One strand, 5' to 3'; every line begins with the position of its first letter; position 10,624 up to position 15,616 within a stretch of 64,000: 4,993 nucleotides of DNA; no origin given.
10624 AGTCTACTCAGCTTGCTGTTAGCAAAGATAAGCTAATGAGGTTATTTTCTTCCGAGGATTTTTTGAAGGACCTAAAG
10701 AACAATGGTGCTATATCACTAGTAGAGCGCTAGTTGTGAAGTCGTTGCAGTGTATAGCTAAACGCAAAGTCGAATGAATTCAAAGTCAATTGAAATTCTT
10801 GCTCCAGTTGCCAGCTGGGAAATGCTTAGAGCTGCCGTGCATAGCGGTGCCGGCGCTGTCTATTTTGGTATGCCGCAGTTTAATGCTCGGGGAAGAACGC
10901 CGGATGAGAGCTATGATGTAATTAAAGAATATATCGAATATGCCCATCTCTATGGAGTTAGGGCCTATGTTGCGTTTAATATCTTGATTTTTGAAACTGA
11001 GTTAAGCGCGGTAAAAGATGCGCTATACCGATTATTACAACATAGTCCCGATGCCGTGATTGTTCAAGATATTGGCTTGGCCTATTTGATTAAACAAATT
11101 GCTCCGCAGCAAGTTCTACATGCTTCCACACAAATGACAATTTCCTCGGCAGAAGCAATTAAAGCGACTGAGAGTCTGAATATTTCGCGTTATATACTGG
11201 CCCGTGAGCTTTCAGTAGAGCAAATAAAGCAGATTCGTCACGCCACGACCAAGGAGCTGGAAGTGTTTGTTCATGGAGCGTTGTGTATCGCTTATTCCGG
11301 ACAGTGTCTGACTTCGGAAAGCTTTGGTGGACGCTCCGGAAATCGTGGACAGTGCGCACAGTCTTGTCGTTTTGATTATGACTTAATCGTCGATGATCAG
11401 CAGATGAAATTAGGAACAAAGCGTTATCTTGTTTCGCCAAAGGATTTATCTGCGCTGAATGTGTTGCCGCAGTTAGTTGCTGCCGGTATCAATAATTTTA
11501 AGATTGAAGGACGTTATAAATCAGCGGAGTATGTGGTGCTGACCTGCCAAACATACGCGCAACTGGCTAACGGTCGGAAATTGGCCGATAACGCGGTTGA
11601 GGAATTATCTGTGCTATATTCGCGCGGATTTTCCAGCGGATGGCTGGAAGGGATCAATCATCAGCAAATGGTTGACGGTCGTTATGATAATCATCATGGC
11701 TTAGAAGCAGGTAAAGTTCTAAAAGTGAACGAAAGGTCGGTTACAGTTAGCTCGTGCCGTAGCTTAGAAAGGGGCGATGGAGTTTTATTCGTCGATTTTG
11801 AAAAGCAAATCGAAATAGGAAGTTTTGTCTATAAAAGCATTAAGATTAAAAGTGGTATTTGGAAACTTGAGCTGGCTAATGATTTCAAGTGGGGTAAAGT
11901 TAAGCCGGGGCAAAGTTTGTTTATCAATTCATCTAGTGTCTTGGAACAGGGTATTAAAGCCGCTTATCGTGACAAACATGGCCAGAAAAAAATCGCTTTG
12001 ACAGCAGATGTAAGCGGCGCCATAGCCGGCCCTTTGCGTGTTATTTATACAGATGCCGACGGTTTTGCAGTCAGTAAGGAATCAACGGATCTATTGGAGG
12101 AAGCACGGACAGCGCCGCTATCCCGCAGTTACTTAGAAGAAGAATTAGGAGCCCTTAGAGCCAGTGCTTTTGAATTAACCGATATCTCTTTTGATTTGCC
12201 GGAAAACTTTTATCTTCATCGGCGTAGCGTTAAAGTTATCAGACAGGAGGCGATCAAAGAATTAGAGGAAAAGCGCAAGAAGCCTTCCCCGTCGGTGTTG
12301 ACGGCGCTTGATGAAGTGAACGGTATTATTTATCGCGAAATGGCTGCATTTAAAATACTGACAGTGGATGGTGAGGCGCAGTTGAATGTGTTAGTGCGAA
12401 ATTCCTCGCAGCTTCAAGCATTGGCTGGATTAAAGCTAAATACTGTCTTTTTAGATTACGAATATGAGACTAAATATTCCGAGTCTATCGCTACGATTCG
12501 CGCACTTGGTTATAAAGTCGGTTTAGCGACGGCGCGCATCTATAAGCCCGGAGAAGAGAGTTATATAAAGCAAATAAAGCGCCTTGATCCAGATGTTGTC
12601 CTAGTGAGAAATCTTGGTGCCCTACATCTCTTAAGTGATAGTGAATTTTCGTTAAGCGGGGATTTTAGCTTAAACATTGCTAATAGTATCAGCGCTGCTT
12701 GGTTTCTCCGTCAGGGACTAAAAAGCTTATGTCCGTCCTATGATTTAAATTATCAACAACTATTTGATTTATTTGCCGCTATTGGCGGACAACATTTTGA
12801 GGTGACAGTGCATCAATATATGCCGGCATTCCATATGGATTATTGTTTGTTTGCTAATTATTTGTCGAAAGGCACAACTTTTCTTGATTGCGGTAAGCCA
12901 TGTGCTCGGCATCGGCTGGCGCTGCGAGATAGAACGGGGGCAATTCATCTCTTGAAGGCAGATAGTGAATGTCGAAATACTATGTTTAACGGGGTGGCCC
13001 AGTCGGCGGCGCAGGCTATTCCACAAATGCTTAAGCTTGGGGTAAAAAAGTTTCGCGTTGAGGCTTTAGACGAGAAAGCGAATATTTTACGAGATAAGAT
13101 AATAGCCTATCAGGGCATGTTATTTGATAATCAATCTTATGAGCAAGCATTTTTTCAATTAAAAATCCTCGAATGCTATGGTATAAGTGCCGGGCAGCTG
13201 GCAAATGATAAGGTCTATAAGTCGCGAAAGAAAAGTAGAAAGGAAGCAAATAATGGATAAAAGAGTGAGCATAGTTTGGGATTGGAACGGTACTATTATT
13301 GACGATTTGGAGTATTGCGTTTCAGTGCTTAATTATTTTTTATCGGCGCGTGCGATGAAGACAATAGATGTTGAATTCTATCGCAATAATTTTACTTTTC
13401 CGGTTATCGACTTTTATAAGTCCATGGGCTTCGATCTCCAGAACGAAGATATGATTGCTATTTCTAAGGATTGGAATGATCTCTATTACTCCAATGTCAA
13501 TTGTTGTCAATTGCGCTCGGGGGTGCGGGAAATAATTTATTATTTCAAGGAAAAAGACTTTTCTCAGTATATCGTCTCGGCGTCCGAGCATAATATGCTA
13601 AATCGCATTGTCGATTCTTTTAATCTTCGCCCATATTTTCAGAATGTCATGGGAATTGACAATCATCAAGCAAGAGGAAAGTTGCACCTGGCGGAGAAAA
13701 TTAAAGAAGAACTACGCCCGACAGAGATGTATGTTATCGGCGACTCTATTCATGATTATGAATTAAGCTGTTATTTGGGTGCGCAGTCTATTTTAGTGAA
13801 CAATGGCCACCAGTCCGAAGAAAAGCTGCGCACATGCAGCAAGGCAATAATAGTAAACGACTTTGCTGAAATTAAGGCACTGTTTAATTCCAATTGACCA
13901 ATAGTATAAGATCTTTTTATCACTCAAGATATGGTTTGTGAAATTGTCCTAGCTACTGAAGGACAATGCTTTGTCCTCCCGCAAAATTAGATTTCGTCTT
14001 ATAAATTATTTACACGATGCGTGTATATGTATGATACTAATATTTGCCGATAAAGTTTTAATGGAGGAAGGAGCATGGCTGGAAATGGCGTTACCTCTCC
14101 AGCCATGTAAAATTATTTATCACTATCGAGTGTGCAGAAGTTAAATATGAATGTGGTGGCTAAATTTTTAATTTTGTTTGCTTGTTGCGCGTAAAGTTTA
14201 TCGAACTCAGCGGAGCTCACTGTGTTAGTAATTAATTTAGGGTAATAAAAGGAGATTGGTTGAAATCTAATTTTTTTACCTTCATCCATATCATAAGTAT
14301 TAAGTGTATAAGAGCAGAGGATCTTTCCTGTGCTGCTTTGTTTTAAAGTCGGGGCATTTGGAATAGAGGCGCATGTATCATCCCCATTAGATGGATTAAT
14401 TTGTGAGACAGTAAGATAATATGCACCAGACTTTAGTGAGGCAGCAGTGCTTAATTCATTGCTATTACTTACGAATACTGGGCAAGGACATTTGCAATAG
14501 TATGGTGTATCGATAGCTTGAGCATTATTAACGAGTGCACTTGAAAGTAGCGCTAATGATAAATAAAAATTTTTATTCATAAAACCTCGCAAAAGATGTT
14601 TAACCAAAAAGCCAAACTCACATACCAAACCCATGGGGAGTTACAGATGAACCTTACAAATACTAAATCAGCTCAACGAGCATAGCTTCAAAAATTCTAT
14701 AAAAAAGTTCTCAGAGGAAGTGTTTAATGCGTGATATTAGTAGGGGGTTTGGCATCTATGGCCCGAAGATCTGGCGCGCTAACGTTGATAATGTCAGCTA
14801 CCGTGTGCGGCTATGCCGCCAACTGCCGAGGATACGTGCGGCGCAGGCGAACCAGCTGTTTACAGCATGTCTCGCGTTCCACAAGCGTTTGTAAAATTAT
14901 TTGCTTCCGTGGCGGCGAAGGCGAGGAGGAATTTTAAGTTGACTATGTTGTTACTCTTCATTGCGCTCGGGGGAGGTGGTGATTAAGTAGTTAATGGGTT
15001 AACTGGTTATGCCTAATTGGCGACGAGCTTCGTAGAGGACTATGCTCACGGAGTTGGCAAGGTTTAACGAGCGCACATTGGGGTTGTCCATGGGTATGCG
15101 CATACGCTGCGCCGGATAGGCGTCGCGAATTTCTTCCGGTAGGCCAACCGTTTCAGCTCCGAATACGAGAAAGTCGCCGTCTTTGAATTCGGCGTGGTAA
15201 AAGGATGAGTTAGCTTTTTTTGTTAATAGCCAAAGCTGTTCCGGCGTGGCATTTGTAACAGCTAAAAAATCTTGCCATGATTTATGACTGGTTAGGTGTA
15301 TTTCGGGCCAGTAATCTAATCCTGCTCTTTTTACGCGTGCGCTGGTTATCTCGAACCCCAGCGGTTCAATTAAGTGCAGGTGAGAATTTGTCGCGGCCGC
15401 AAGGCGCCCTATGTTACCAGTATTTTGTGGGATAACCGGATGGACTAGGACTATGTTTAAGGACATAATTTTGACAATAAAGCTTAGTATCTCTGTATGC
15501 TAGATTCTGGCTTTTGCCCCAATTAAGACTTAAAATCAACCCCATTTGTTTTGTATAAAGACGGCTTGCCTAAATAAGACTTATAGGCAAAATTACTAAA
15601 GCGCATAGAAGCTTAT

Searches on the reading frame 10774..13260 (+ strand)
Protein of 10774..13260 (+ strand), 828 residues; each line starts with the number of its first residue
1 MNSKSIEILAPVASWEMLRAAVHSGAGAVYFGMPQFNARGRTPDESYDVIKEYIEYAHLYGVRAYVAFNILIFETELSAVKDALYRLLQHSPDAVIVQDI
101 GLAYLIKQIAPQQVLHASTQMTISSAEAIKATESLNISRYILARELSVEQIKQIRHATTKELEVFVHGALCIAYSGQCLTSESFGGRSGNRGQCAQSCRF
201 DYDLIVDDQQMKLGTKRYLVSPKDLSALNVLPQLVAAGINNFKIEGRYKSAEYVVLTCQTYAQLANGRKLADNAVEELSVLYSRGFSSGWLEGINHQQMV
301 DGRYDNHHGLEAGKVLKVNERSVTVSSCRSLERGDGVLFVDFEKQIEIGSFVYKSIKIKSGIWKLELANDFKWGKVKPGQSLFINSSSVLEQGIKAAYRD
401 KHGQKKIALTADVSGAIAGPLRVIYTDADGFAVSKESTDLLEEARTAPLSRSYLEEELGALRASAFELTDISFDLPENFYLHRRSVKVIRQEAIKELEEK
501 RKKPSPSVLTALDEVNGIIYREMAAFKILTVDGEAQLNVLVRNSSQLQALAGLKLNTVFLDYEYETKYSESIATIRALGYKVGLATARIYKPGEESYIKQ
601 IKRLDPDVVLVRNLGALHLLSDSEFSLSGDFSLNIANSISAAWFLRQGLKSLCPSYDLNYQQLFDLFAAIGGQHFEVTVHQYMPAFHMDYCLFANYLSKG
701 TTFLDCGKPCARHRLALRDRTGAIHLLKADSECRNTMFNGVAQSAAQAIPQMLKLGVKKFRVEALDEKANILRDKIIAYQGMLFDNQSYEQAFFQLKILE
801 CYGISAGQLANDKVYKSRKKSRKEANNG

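Call 15: search_protein_families(library=ncbifam, proteins=[window:10774-13260:+])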
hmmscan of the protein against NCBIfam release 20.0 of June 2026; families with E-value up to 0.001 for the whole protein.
window:10774-13260:+ (828 aa): 4 families
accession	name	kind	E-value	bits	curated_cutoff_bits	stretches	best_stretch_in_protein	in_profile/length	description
NF011996.0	PRK15452.1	equivalog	3.8e-65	220.5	534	2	5-206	4-206/449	prephenate-dependent tRNA uridine(34) hydroxylase TrhP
NF047963.1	quinone_UbiU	equivalog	1.7e-39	135.8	440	2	6-208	1-207/331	ubiquinone anaerobic biosynthesis protein UbiU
NF047965.1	quinone_UbiV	equivalog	3.1e-17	63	275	2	90-293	86-287/292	ubiquinone anaerobic biosynthesis protein UbiV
NF011991.0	PRK15447.1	equivalog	3e-16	59.7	283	2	85-293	82-292/302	U32 family peptidase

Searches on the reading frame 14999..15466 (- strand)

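Call 15: search_protein_families(library=ncbifam, proteins=[window:14999-15466:-])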
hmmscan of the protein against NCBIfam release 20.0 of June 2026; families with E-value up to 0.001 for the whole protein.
window:14999-15466:- (155 aa): 8 families
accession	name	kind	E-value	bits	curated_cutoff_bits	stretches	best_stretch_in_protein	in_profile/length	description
TIGR00185.1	tRNA_yibK_trmL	equivalog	3.5e-55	186.1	190.6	1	3-152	2-149/154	tRNA (uridine(34)/cytosine(34)/5-carboxymethylaminomethyluridine(34)-2'-O)-methyltransferase TrmL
NF007683.0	PRK10358.1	equivalog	3.7e-43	147.2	282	1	3-153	2-150/157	tRNA (uridine(34)/cytosine(34)/5-carboxymethylaminomethyluridine(34)-2'-O)-methyltransferase TrmL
TIGR00050.1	rRNA_methyl_1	subfamily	3.7e-07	30.2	167.15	1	97-150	105-156/233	TrmJ/YjtD family RNA methyltransferase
NF008295.0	PRK11081.1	equivalog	6.5e-05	22.6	227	1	39-150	56-164/230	tRNA (guanosine(18)-2'-O)-methyltransferase TrmH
NF041077.1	tRNAmeth_TrmJ_Sulfolob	equivalog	6.8e-05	22.6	350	1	99-150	105-154/229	tRNA (cytidine-2'-O-)-methyltransferase TrmJ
TIGR00186.1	rRNA_methyl_3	equivalog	0.0002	20.9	160.15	1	84-150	175-239/240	23S rRNA (guanosine(2251)-2'-O)-methyltransferase RlmB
NF011694.0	PRK15114.1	equivalog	0.00064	19.3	280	0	100-148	111-157/246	tRNA (cytosine(32)/uridine(32)-2'-O)-methyltransferase TrmJ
NF008386.0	PRK11181.1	equivalog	0.0007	18.9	366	1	77-150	168-241/244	23S rRNA (guanosine(2251)-2'-O)-methyltransferase RlmB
